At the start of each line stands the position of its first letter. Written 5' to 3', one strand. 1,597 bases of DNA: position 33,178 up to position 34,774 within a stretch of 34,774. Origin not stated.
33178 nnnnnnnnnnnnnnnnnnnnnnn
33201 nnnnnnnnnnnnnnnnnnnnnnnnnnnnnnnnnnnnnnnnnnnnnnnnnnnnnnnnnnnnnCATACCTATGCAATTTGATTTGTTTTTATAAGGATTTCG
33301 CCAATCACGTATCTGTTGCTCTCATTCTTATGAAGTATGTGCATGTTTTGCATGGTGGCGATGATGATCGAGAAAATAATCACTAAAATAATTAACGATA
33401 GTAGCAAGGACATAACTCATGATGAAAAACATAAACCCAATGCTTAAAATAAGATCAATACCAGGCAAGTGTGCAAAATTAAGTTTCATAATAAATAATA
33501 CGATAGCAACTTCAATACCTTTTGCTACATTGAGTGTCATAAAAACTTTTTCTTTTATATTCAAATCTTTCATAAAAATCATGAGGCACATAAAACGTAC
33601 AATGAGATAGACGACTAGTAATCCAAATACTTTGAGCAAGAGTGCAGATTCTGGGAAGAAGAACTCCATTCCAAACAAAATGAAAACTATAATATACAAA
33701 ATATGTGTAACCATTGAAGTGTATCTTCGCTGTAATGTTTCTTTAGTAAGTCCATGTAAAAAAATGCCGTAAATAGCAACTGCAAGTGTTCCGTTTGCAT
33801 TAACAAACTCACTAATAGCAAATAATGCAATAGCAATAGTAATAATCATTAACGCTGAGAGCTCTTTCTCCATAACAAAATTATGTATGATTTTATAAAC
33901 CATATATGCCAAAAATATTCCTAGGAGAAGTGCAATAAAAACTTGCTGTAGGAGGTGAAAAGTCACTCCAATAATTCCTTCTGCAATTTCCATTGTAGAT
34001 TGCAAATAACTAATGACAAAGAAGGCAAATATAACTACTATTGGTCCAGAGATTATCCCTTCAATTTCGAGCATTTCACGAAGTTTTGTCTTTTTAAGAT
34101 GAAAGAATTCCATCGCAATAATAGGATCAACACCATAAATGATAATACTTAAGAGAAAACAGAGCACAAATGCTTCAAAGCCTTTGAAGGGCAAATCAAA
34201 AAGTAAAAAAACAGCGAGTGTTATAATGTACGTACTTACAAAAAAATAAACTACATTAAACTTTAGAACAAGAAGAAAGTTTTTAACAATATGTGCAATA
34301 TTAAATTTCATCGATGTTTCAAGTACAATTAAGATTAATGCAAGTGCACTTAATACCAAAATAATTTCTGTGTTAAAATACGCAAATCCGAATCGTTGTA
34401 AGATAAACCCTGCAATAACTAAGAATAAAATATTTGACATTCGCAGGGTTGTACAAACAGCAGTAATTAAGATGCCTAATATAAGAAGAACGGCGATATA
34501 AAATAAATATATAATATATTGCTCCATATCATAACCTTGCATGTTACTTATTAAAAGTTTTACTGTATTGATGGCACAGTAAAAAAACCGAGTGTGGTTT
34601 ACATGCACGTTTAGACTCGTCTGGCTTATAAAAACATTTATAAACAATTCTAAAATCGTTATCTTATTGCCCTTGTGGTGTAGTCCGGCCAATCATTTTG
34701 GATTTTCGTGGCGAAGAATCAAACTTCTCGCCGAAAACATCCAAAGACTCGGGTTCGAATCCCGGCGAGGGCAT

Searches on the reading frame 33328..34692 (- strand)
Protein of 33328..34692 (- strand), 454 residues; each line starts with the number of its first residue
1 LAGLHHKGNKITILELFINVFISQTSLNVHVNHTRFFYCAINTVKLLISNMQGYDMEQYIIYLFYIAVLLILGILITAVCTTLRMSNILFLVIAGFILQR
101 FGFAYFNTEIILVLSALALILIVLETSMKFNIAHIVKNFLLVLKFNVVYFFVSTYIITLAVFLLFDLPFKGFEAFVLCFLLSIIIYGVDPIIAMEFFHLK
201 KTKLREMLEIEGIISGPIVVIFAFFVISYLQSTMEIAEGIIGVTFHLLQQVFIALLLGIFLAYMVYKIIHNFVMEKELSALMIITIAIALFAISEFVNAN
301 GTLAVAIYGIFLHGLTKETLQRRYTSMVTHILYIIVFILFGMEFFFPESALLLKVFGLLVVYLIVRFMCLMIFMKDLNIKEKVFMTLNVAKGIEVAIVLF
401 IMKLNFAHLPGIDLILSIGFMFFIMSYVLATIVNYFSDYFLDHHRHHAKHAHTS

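Call 11: search_protein_families(library=pfam, proteins=[window:33328-34692:-])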
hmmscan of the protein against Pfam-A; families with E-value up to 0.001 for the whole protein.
window:33328-34692:- (454 aa): 1 family
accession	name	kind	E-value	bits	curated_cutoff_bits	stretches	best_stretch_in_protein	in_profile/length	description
PF00999.27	Na_H_Exchanger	-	1.2e-20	74.1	26.2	1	72-431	7-366/375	Sodium/hydrogen exchanger, transmembrane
